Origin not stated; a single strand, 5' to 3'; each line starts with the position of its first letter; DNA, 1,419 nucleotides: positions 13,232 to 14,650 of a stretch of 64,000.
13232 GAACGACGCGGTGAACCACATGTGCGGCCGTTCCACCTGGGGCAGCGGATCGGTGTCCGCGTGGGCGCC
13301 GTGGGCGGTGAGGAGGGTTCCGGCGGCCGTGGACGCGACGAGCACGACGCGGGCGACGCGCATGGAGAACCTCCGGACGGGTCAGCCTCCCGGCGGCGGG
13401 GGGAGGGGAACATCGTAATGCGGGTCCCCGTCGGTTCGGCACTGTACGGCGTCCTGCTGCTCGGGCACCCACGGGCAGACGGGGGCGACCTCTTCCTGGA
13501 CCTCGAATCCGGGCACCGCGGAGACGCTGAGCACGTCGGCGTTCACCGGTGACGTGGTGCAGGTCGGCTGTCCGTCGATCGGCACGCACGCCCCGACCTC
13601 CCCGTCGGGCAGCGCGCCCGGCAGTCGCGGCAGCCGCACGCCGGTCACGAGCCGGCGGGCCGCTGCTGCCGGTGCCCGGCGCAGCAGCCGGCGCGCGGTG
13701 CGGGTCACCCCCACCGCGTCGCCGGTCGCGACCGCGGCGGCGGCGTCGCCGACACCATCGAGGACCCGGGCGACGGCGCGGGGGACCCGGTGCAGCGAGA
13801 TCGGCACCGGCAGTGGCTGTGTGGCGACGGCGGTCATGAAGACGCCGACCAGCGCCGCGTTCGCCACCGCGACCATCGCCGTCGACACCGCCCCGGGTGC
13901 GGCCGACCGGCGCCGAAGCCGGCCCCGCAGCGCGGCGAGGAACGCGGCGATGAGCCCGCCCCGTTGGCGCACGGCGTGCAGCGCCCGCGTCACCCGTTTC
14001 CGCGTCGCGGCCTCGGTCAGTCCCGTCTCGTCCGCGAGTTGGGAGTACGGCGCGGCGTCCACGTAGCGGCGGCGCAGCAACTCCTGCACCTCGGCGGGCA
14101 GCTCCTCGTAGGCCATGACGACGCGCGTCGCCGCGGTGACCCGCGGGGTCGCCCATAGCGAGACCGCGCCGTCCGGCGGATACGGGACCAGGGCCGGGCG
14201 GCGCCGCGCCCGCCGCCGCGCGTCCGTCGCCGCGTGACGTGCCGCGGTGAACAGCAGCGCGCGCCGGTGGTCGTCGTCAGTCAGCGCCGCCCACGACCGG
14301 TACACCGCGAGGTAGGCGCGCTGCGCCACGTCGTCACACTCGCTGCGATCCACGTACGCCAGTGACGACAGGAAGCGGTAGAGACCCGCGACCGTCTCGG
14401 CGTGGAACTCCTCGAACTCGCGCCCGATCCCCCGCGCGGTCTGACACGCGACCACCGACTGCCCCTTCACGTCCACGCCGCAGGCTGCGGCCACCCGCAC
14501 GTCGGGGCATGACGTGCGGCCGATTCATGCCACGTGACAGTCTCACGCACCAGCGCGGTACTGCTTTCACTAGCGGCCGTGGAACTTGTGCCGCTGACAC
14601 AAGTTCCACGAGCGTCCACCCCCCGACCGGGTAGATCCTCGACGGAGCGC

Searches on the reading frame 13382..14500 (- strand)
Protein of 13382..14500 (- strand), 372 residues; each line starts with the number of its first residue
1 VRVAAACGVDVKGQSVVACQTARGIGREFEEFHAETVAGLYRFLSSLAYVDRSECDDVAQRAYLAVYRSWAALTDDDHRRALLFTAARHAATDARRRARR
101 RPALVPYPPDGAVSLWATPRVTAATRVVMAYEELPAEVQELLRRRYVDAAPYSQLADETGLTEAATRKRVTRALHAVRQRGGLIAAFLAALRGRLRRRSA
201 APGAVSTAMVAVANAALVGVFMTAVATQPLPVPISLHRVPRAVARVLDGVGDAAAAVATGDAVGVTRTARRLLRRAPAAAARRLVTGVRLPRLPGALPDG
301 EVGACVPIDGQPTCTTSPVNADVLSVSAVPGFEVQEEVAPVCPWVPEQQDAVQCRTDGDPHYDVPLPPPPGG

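Call 3: search_protein_families(library=pfam, proteins=[window:13382-14500:-], max_evalue=0.01)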
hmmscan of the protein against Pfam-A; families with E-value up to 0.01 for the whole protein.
window:13382-14500:- (372 aa): 4 families
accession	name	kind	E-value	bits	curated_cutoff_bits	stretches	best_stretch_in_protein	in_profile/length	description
PF08281.18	Sigma70_r4_2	-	3e-06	27.2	25.7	1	129-174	6-51/54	Sigma-70, region 4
PF04545.22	Sigma70_r4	-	1.2e-05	25.2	24.1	1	132-179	3-50/50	Sigma-70, region 4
PF04542.20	Sigma70_r2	-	5.3e-05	23.4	24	1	40-101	9-71/71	Sigma-70 region 2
PF13404.12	HTH_AsnC-type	-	0.0066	16.7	27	0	150-172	18-40/42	AsnC-type helix-turn-helix domain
